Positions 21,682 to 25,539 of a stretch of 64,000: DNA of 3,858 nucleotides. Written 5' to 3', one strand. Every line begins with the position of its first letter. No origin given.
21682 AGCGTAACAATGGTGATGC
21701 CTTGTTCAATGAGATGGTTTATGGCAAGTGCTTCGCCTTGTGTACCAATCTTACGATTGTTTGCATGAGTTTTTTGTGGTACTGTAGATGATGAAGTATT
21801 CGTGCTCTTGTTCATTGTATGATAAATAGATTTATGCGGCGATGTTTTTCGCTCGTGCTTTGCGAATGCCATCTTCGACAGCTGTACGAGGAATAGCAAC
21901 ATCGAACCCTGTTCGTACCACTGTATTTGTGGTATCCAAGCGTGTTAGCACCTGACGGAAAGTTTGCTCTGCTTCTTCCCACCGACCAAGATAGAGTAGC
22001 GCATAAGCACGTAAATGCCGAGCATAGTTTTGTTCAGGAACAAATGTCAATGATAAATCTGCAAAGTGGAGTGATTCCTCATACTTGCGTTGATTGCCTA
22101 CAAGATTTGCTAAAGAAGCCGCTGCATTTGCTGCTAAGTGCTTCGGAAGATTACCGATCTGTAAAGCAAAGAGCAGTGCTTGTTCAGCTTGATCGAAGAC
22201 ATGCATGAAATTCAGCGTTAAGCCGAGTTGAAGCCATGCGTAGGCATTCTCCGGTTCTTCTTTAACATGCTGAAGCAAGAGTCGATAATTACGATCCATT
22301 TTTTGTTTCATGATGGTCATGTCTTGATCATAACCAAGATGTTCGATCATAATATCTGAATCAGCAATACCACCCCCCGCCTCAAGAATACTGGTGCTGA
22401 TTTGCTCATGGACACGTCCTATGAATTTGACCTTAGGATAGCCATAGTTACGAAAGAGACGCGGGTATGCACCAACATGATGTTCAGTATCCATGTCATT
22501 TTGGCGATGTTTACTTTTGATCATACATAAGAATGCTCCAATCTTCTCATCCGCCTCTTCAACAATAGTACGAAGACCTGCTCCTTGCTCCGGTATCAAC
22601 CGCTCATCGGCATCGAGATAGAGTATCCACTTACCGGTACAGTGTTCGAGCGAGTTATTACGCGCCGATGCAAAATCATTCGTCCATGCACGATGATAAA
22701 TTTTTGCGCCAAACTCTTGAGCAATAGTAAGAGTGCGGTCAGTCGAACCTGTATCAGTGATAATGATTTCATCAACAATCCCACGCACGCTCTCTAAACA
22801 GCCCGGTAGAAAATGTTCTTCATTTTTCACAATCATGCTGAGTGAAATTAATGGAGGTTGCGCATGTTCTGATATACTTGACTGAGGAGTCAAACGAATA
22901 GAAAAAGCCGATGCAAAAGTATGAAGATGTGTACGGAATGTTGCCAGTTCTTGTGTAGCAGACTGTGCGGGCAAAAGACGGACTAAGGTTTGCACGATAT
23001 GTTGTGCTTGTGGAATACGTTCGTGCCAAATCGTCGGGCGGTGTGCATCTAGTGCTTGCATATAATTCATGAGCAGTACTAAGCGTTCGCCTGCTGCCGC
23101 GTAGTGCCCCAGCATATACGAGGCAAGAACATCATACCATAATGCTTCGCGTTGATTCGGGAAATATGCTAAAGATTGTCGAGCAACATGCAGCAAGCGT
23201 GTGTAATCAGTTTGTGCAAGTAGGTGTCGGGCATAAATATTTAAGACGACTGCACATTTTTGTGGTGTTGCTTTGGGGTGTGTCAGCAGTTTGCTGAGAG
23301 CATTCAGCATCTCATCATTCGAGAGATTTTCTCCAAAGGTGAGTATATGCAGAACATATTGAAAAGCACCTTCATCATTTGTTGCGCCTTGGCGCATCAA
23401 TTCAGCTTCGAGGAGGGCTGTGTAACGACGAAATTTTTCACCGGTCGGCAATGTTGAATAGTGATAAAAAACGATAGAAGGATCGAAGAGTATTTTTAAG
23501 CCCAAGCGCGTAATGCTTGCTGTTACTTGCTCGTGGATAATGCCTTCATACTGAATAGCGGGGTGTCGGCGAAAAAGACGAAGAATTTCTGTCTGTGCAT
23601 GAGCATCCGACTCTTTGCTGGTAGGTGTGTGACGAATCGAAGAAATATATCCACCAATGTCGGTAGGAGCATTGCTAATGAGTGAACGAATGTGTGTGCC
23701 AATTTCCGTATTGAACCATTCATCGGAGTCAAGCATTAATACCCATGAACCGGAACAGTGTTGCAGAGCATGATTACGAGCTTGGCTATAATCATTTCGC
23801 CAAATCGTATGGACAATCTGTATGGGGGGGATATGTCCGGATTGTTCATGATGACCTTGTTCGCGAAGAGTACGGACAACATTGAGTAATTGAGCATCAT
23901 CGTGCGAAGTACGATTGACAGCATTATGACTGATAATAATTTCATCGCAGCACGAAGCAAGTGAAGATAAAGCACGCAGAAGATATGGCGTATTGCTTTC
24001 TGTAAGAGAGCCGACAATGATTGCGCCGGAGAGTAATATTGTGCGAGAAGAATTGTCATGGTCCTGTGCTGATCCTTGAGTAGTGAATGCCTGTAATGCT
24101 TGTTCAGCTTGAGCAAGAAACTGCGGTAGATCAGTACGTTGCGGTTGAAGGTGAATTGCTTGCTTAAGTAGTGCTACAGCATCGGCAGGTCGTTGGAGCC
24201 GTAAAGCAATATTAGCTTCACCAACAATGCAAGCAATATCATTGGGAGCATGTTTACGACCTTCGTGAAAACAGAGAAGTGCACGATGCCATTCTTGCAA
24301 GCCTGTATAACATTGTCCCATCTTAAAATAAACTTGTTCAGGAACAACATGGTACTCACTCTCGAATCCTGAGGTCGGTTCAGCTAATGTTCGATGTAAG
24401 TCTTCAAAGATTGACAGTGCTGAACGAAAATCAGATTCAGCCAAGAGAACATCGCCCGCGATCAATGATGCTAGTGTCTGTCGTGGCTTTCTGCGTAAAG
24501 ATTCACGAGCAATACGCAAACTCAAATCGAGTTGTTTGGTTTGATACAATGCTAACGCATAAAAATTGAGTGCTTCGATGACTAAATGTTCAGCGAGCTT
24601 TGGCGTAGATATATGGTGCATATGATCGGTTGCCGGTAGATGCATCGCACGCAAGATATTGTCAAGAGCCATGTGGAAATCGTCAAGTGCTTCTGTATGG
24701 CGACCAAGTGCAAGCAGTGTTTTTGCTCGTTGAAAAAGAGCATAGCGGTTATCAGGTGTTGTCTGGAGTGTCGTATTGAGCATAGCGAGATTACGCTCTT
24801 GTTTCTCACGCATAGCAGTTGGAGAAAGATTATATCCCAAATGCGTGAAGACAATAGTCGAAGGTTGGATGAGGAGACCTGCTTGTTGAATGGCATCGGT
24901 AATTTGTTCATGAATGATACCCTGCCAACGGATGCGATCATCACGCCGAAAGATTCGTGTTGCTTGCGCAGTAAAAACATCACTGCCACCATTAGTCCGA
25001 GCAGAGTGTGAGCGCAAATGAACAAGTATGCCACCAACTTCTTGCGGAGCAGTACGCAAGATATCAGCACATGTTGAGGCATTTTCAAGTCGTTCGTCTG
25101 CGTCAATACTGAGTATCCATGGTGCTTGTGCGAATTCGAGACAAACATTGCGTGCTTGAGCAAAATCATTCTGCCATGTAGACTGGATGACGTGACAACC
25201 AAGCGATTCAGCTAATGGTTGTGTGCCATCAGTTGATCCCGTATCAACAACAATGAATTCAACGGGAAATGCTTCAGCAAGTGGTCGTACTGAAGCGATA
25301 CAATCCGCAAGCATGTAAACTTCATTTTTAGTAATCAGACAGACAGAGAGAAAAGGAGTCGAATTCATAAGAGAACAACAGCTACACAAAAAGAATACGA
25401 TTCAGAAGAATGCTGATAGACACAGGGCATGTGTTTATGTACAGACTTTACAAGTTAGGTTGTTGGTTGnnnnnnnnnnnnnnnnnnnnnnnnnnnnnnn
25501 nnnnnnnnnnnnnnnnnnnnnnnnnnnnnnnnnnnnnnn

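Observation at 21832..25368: Internally triplicated glycosyltransferase: [GT2 - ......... linker - TPR] x3 in one polypeptide, middle copy degenerate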

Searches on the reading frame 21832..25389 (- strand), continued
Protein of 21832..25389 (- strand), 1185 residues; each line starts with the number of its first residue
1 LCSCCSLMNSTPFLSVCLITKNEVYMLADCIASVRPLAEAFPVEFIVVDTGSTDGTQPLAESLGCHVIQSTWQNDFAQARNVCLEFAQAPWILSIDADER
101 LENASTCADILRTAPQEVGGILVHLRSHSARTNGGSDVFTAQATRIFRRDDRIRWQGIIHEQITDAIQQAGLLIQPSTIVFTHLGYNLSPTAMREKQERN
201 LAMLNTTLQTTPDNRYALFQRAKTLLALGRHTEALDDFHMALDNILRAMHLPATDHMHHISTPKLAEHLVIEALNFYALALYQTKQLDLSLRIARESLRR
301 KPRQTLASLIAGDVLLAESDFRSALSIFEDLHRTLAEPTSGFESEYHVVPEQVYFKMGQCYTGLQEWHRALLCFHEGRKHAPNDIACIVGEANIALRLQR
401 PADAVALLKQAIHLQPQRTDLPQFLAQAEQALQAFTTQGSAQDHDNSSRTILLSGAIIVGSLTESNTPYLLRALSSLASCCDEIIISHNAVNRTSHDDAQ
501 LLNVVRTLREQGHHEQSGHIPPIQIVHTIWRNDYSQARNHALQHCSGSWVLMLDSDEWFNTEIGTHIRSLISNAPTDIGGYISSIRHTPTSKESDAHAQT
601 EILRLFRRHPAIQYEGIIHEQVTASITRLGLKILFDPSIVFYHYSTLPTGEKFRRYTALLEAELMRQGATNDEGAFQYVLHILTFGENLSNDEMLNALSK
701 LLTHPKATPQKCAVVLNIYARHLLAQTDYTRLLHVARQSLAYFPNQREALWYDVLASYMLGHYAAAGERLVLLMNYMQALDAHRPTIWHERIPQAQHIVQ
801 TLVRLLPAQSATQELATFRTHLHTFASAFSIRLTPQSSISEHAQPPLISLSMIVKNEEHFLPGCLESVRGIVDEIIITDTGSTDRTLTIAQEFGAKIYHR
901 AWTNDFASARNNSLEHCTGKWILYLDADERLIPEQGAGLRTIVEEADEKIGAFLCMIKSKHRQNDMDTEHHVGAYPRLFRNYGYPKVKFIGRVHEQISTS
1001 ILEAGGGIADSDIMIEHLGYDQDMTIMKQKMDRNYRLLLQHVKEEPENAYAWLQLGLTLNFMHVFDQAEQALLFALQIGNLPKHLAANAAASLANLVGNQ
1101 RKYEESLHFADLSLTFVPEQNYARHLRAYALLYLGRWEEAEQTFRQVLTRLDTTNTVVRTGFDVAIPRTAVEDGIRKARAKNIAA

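Call 51: fold_search(model_id=the predicted structure, library=pdb)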
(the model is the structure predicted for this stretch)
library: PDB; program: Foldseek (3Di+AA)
matches with E <= 10: 1860; with E <= 0.001: 630
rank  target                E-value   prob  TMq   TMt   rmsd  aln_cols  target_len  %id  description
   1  7msn_A                4.0e-16  1.00  0.20  0.52  14.0       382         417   20  SunS glycosin S-glycosyltransferase (released 2022-04-13)
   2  7msp_B                7.6e-15  1.00  0.21  0.69   4.7       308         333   24  SunS glycosin S-glycosyltransferase (released 2022-04-13)
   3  7msp_A                9.1e-15  1.00  0.21  0.68   4.6       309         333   23  SunS glycosin S-glycosyltransferase (released 2022-04-13)
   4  7msn_B                1.0e-14  1.00  0.21  0.56  12.9       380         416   19  SunS glycosin S-glycosyltransferase (released 2022-04-13)
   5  7msk_A                1.6e-14  1.00  0.22  0.58  12.2       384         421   19  ThuS glycosin S-glycosyltransferase (released 2022-04-13)
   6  7msk_B                3.2e-14  1.00  0.22  0.59  13.5       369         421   20  ThuS glycosin S-glycosyltransferase (released 2022-04-13)
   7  9rtt_Q                1.1e-12  1.00  0.14  0.18  33.4      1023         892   12  Activated Elongation Complex with IWS1 and ELOF1 (released 2025-09-03)
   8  8bbg_D                7.3e-12  1.00  0.13  0.12  31.2      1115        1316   10  Structure of the IFT-A complex; anterograde IFT-A train model (released 2022-12-21)
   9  9hvq_Q                1.3e-11  1.00  0.12  0.15  32.8      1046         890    9  Structure of the transcribing Pol II-DSIF-PAF-SPT6-RECQL5 complex (released 2025-07-16)
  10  4buj_F                2.4e-11  1.00  0.14  0.12  36.3      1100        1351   10  Crystal structure of the S. cerevisiae Ski2-3-8 complex (released 2013-08-28)
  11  8dtf_A                2.5e-11  1.00  0.15  0.22  30.5       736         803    9  Cryo-EM structure of the full length Arabidopsis SPY with complete TPRs (released 2023-03-08)
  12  2z86_B                3.0e-11  1.00  0.14  0.25  23.8       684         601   13  Crystal structure of chondroitin polymerase from Escherichia coli strain K4 (K4CP) complexed with UDP-GlcUA and UDP (released 2008-09-16)
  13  8fgw_D                4.3e-11  1.00  0.14  0.13  31.6      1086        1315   10  Human IFT-A complex structures provide molecular insights into ciliary transport (released 2023-02-22)
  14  8q9t_E                6.2e-11  1.00  0.12  0.13  34.7      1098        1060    9  CryoEM structure of a S. Cerevisiae Ski238 complex bound to RNA (released 2023-11-29)
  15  2z87_B                6.5e-11  1.00  0.14  0.27  24.0       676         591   12  Crystal structure of chondroitin polymerase from Escherichia coli strain K4 (K4CP) complexed with UDP-GalNAc and UDP (released 2008-09-16)
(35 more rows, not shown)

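Call 56: list_cluster_members(proteins=[P0001, P0121, P0122, P0123, P0003, P0004])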
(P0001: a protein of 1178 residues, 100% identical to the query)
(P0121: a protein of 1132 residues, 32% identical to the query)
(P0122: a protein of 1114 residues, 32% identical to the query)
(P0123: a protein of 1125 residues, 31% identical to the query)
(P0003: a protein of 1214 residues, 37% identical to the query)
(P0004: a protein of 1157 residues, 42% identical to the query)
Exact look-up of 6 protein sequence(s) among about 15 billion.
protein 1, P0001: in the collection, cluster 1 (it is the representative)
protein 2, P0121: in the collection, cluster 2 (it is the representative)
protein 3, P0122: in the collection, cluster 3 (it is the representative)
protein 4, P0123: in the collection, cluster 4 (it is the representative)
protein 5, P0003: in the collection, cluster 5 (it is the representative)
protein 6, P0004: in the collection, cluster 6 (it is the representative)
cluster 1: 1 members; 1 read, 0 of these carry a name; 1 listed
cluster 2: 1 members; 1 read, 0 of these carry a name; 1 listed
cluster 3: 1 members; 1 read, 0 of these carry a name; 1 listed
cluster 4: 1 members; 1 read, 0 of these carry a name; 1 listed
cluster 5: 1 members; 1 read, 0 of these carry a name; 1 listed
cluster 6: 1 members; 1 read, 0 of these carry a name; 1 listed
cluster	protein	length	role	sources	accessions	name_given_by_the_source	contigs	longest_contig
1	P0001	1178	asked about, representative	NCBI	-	-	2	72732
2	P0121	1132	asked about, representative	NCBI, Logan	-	-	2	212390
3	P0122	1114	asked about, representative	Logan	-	-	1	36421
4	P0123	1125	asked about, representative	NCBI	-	-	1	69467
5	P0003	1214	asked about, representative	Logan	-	-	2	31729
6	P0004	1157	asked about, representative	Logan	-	-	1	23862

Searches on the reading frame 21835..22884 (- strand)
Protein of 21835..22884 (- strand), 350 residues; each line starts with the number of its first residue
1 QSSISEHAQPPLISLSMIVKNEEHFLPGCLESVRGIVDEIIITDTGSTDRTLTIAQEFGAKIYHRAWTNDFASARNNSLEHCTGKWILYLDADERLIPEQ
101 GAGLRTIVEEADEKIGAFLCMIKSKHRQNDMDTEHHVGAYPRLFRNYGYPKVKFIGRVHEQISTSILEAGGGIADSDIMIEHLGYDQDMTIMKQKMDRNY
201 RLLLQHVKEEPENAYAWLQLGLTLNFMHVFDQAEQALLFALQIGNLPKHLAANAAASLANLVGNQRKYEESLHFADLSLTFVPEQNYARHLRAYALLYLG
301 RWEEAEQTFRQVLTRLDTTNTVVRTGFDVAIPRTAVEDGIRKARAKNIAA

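Call 22: search_protein_families(library=pfam, proteins=[window:21835-22884:-], max_evalue=10)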
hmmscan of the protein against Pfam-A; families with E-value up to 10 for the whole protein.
window:21835-22884:- (350 aa): 20 families
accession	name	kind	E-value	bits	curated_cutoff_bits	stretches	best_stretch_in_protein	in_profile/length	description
PF00535.33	Glycos_transf_2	-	1.8e-21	77.3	23.3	1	16-100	3-95/168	Glycosyl transferase family 2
PF13704.12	Glyco_tranf_2_4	-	4e-08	34.1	27.5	1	20-98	1-86/98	Glycosyl transferase family 2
PF13424.12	TPR_12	-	1.6e-05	25.4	30.1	2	214-279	3-72/77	Tetratricopeptide repeat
PF00515.34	TPR_1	-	9.3e-05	22.5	27.8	1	290-314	5-29/34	Tetratricopeptide repeat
PF23914.1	TPR_CcmH_CycH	-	0.00099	19.4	42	1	190-320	26-155/158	Cytochrome c-type biogenesis protein H TPR domain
PF10111.15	Glyco_tranf_2_2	-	0.0029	17.6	27.3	1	39-94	31-92/276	Glycosyltransferase like family 2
PF13176.12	TPR_7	-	0.0051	17.2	27.9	1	294-318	7-30/36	Tetratricopeptide repeat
PF13428.12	TPR_14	-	0.0056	17.7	23.5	1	289-315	4-30/44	Tetratricopeptide repeat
PF07719.23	TPR_2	-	0.015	15.8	27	1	289-313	4-28/34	Tetratricopeptide repeat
PF14559.12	TPR_19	-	0.017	15.9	25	1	288-313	27-52/68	Tetratricopeptide repeat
PF13374.12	TPR_10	-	0.02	15.3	27.5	2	293-315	9-31/42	Tetratricopeptide repeat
PF12895.13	ANAPC3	-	0.021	15.6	27.2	1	257-310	28-80/82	Anaphase-promoting complex, cyclosome, subunit 3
PF13431.12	TPR_17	-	0.021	15.5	24.4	1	207-234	6-33/34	Tetratricopeptide repeat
PF13432.12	TPR_16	-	0.059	14.3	32.7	1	259-314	4-59/65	Tetratricopeptide repeat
PF13181.12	TPR_8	-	0.072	13.7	25.7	1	288-314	3-29/34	Tetratricopeptide repeat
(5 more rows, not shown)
